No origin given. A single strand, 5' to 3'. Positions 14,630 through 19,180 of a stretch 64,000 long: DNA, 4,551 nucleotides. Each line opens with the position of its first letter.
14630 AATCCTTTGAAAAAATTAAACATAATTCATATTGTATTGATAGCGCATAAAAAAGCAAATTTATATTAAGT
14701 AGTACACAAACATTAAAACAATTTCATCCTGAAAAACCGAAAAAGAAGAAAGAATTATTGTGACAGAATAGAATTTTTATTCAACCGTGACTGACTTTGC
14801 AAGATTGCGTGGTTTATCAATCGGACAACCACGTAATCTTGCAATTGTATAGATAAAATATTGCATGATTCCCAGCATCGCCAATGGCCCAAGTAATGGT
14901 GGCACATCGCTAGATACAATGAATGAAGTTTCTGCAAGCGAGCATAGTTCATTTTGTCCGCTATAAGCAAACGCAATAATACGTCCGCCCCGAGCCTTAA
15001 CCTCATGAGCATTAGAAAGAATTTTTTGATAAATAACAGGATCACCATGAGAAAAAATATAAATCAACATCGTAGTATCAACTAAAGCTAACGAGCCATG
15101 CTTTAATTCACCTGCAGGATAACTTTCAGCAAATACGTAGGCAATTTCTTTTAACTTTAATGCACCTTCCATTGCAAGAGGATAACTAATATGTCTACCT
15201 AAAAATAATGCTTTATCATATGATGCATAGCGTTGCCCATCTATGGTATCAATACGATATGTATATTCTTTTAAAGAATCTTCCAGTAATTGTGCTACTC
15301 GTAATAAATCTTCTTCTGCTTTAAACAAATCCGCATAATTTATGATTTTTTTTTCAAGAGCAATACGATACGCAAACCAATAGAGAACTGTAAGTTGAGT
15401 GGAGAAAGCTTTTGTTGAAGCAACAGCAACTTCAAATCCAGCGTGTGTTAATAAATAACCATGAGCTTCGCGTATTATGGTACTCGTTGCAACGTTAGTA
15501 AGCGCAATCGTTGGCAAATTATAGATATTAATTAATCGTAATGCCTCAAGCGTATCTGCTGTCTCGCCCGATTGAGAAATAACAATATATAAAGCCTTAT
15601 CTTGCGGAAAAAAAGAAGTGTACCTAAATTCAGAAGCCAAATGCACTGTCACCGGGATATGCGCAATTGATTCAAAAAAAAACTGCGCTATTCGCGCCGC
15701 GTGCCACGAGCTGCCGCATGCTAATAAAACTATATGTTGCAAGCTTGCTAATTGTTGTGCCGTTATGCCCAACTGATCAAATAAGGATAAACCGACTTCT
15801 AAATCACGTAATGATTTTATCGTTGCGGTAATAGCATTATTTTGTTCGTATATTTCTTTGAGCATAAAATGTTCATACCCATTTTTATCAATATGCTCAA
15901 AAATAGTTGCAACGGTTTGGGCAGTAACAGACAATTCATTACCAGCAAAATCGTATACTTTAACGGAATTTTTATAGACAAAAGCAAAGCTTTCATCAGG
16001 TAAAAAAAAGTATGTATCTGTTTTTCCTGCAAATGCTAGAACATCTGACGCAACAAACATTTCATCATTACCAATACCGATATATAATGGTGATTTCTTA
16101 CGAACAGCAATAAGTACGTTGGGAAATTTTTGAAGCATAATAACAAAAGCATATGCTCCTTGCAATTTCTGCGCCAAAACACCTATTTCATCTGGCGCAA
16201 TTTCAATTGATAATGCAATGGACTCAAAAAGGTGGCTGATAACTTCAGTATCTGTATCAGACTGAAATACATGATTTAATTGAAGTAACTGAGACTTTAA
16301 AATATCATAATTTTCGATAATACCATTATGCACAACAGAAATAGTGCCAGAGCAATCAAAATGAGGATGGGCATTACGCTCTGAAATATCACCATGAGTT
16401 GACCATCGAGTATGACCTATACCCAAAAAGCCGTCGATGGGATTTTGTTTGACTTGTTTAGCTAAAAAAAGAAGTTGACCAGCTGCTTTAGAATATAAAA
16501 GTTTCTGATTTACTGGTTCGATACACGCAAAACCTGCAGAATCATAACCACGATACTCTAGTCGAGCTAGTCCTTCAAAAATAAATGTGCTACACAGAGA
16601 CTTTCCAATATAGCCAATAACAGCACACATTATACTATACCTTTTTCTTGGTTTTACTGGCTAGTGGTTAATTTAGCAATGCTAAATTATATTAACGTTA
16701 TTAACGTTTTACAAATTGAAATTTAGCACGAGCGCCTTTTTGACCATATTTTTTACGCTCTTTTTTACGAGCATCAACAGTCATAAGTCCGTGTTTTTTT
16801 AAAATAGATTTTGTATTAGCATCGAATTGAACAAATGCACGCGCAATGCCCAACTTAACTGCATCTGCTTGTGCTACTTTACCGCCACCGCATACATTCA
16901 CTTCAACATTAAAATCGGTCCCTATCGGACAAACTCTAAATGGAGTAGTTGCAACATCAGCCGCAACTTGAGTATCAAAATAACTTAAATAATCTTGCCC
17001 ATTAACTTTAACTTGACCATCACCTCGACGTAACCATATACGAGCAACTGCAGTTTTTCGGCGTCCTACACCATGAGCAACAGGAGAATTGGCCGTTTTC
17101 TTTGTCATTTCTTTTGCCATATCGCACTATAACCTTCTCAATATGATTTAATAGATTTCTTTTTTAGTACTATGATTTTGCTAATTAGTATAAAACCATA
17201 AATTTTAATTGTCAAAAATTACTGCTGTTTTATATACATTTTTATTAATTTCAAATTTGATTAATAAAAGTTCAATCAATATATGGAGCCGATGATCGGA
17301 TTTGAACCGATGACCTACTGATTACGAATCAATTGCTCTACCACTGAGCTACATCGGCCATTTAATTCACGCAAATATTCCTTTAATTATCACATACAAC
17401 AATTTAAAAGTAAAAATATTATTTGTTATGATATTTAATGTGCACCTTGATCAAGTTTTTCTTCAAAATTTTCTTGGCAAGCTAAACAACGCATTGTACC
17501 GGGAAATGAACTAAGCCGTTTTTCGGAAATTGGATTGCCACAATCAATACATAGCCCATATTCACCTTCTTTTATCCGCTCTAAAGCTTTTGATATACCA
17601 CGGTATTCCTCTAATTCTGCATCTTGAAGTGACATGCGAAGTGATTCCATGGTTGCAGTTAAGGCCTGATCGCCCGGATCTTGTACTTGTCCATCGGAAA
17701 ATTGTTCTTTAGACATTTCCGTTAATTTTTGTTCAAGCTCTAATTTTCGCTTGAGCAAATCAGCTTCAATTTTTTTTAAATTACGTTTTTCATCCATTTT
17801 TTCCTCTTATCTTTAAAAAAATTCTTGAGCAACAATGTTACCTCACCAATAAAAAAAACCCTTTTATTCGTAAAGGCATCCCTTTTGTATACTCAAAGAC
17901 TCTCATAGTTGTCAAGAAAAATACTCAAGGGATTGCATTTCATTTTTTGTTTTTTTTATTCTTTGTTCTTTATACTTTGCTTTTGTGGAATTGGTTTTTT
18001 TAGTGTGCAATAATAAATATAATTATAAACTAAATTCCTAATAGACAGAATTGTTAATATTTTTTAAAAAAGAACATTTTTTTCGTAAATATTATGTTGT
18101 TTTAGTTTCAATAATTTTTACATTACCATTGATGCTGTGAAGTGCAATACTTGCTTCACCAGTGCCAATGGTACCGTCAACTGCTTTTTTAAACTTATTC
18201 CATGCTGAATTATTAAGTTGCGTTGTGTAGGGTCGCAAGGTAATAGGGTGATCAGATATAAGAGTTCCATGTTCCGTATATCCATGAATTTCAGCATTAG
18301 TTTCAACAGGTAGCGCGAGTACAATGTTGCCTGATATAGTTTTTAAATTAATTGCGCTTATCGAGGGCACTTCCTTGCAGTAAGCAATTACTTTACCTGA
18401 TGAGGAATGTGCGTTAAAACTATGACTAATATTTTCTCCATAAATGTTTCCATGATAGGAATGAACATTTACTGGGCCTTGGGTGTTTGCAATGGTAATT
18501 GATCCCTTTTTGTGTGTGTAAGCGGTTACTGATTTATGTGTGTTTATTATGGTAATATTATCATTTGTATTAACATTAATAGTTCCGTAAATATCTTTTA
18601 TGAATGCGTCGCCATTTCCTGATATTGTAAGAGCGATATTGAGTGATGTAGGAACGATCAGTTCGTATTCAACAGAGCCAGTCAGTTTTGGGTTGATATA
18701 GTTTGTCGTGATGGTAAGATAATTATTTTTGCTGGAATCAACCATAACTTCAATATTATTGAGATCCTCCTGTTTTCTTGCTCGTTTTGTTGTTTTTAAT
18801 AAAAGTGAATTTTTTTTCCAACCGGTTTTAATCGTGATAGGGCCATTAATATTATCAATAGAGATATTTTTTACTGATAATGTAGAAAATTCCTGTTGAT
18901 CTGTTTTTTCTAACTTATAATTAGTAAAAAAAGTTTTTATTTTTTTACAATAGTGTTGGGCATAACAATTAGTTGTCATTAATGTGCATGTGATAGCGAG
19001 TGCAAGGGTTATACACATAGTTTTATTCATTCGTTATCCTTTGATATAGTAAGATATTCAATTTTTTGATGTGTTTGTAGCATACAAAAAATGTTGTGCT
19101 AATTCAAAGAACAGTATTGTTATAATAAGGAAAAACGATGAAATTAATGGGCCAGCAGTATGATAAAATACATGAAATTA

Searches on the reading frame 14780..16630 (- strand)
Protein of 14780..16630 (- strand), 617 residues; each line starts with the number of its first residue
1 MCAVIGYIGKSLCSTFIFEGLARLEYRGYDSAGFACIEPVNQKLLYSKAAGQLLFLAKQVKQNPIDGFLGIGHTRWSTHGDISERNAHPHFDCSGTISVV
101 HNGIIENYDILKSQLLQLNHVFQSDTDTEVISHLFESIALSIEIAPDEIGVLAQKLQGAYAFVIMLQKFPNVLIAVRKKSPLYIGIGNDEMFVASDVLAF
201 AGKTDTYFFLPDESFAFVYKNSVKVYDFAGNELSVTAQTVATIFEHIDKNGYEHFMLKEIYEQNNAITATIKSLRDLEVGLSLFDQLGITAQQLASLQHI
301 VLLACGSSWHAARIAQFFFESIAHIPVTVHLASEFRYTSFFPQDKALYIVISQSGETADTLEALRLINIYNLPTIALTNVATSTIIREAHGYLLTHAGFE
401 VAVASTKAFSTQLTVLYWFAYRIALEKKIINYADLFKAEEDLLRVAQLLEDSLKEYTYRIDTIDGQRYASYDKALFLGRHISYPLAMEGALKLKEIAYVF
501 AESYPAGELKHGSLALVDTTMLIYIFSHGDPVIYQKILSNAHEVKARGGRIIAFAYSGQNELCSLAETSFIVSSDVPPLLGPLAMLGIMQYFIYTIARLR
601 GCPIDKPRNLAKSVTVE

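Call 55: search_protein_families(library=ncbifam, proteins=[window:14780-16630:-], max_evalue=0.00001)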
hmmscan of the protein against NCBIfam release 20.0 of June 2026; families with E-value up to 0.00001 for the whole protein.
window:14780-16630:- (617 aa): 11 families
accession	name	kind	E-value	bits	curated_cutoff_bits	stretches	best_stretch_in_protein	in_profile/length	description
NF001484.0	PRK00331.1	subfamily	2.3e-204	680.2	381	1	1-617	1-601/601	isomerizing glutamine--fructose-6-phosphate transaminase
TIGR01135.1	glmS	equivalog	4.4e-199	662.9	418.05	1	2-617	1-607/607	glutamine--fructose-6-phosphate transaminase (isomerizing)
TIGR01134.1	purF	equivalog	1.2e-26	94.1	350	1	2-205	1-204/432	amidophosphoribosyltransferase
NF041128.1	glucosaP_deam_GlmD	equivalog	2.5e-26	92.7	580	1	297-614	31-321/323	glucosamine-6-phosphate deaminase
NF046059.1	NagB_SO3506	equivalog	2.6e-26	92.8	430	1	276-613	18-326/330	glucosamine-6-phosphate deaminase NagB-II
TIGR01536.1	asn_synth_AEB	equivalog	9.9e-13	47.9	267.1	1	81-275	57-238/517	asparagine synthase (glutamine-hydrolyzing)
NF006949.0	PRK09431.1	equivalog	1.4e-11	43.7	499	1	72-215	47-180/554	asparagine synthase B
TIGR03104.1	trio_amidotrans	equivalog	1.4e-11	43.4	570.1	1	67-200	41-165/589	N-acetylglutaminylglutamine amidotransferase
TIGR03108.1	eps_aminotran_1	hypoth_equivalog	6.7e-08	31.7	816.9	1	69-193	44-158/628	XrtA/PEP-CTERM system amidotransferase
NF008481.0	PRK11382.1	equivalog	5.6e-07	29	430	1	297-596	44-320/340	fructoselysine 6-phosphate deglycase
NF008458.0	PRK11337.1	equivalog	4.5e-06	25.9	378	0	340-397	184-241/293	MurR/RpiR family transcriptional regulator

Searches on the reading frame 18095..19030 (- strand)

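Call 55: search_protein_families(library=ncbifam, proteins=[window:18095-19030:-], max_evalue=0.00001)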
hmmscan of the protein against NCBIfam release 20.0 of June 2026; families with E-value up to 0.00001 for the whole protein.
window:18095-19030:- (312 aa): 1 family
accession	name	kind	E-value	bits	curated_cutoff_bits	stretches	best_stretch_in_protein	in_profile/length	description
NF049997.1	LiaG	equivalog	1.8e-06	27.4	285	0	10-306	8-286/286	LiaG family protein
